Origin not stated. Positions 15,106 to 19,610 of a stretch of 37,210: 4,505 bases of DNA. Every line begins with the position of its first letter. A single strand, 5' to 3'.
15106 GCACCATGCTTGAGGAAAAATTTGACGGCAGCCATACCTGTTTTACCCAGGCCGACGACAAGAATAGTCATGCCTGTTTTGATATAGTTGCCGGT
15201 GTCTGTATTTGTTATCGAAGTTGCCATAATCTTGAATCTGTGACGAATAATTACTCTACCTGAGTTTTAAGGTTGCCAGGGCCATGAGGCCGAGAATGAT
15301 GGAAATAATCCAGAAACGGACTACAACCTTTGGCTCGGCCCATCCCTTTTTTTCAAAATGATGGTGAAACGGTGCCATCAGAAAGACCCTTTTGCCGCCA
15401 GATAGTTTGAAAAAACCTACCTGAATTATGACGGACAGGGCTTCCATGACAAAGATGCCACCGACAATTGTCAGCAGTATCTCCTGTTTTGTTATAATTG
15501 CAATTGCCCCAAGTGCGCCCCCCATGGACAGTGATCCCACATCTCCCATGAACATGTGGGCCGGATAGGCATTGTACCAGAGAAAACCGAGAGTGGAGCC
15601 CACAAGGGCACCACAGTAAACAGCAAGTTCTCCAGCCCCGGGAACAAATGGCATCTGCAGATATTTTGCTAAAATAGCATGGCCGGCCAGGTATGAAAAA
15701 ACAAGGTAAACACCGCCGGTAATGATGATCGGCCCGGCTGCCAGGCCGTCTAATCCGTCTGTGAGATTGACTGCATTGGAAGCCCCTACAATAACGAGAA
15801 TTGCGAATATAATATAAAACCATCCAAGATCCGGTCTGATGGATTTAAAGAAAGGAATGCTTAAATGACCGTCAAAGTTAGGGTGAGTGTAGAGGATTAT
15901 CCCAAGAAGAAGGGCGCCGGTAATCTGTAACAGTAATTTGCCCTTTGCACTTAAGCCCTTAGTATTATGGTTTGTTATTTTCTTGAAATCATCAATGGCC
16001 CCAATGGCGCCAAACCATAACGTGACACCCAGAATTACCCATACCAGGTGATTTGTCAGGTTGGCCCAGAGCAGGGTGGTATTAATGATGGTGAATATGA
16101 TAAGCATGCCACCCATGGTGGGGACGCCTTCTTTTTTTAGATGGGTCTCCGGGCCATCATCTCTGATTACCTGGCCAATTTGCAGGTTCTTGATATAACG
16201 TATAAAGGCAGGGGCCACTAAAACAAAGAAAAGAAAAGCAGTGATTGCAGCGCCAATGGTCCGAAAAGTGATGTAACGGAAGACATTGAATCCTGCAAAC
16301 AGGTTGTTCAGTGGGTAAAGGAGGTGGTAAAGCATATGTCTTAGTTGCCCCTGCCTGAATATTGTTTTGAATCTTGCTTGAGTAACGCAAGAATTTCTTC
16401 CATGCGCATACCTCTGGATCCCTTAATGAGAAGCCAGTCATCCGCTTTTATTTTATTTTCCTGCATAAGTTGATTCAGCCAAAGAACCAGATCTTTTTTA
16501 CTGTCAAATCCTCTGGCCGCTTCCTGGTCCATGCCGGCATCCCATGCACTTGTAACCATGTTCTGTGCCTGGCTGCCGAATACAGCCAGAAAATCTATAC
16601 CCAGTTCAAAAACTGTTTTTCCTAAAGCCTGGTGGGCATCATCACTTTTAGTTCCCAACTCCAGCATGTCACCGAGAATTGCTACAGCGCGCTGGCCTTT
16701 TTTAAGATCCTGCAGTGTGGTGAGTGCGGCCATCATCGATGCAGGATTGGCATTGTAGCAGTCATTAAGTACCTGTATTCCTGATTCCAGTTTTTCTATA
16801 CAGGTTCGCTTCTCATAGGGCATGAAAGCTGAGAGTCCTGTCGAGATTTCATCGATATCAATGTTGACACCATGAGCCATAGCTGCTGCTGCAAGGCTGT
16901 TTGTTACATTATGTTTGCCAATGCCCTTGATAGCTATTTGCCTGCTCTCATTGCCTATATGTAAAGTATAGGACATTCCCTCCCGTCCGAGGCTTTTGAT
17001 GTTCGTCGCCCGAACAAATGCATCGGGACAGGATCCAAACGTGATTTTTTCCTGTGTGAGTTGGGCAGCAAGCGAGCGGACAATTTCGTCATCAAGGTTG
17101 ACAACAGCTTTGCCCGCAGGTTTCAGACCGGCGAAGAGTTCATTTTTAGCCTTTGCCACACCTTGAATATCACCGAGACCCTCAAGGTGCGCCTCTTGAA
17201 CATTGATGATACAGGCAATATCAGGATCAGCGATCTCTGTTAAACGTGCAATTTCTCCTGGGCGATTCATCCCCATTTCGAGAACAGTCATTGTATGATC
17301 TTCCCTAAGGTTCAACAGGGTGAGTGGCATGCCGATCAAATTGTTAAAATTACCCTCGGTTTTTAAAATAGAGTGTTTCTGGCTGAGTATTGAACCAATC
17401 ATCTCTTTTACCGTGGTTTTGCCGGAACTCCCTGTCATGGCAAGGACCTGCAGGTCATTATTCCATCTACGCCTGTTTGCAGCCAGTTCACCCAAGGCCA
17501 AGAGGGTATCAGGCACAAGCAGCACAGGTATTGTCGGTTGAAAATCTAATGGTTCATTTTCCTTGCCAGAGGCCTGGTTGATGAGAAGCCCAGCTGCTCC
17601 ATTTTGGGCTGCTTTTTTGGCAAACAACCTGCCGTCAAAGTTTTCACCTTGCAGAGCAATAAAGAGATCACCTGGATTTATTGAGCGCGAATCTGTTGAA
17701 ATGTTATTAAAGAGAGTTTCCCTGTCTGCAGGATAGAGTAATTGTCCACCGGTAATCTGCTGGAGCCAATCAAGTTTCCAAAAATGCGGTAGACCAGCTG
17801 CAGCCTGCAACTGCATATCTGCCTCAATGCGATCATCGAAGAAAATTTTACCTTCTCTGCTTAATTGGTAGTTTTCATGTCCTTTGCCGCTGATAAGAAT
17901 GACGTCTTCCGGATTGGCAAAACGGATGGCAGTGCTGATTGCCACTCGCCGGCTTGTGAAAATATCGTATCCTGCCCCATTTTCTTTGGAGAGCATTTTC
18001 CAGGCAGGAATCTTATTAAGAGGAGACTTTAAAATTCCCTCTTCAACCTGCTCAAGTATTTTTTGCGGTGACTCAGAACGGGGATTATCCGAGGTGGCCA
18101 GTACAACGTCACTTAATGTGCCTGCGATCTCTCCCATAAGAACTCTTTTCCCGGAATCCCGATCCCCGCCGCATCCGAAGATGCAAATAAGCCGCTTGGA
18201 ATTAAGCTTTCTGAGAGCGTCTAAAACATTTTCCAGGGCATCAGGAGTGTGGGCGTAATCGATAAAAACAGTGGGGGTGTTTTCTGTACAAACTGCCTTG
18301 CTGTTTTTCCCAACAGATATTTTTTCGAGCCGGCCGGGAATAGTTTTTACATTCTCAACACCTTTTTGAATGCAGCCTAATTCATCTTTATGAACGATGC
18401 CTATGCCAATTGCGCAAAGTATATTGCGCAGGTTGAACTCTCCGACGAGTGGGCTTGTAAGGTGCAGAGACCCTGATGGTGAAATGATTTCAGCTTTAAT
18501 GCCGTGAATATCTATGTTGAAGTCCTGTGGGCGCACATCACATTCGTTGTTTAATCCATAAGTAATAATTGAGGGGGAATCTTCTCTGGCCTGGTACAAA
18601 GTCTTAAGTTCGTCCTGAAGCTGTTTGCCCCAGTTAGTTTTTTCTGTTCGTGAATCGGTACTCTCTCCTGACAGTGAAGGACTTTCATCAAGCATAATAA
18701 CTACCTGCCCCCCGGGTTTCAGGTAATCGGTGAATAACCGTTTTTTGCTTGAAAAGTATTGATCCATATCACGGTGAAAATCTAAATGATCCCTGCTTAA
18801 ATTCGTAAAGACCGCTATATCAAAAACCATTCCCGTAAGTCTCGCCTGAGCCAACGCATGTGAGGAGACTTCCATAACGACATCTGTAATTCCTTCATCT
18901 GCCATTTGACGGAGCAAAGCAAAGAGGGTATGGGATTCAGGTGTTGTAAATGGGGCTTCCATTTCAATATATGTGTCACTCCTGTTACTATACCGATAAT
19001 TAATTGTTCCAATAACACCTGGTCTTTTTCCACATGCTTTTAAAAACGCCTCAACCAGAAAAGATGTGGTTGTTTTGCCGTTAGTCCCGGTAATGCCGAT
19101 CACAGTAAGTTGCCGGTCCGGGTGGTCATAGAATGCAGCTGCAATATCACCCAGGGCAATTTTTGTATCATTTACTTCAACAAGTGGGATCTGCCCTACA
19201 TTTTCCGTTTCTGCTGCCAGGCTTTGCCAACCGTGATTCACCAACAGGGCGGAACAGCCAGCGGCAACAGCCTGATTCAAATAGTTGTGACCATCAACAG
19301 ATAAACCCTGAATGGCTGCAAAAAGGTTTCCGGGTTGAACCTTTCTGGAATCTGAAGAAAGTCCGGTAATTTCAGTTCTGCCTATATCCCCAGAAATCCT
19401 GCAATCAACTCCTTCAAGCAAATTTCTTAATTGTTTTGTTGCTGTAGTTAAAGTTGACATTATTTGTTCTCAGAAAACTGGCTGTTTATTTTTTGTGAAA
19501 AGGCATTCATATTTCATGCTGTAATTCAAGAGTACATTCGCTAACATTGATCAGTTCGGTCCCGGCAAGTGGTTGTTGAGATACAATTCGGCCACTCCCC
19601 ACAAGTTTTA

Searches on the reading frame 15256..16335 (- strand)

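Call 38: search_protein_families(library=pfam, proteins=[window:15256-16335:-], max_evalue=0.00001)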
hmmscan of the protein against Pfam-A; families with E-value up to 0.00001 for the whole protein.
window:15256-16335:- (359 aa): 1 family
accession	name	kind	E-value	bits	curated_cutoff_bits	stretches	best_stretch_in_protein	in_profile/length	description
PF00953.26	Glycos_transf_4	-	2e-34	119.3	27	1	99-282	2-159/160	Glycosyl transferase family 4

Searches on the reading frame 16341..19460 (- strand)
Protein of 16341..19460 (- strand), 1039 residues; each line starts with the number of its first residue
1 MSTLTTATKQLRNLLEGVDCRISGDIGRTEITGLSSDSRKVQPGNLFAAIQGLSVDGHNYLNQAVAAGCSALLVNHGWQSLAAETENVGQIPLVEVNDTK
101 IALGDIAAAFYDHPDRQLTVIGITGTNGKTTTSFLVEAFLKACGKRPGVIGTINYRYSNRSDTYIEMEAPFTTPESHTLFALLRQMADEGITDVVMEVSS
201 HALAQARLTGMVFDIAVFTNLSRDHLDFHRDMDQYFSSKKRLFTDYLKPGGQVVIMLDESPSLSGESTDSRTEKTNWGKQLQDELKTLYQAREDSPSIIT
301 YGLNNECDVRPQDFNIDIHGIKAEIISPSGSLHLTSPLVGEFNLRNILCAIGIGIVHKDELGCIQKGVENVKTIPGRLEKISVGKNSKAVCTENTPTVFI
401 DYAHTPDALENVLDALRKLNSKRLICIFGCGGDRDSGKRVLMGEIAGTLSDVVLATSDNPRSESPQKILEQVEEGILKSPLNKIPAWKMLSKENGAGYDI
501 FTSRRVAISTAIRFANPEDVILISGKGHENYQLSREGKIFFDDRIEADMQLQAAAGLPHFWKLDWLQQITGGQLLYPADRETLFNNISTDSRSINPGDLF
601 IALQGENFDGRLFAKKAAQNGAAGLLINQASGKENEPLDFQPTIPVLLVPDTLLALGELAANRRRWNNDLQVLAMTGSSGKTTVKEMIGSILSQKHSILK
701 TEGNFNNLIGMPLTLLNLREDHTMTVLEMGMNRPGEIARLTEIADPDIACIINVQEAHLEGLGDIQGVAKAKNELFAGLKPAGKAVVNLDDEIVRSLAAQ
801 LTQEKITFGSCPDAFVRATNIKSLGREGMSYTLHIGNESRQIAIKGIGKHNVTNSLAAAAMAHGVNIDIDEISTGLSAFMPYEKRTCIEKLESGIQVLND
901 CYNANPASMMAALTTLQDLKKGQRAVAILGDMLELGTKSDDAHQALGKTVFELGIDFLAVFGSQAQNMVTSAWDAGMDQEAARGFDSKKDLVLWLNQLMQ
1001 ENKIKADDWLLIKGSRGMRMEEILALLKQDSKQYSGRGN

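Call 38: search_protein_families(library=pfam, proteins=[window:16341-19460:-], max_evalue=0.00001)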
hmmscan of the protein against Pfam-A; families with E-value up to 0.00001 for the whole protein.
window:16341-19460:- (1039 aa): 3 families
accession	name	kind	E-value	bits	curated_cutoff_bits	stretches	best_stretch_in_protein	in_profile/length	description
PF08245.18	Mur_ligase_M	-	4.7e-93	311.1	24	2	676-862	2-200/200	Mur ligase middle domain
PF02875.26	Mur_ligase_C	-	3.5e-47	160.8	28.4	2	391-527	7-127/127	Mur ligase, glutamate ligase domain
PF01225.30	Mur_ligase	-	4.6e-21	75.4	21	2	585-663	3-94/95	Mur ligase family, catalytic domain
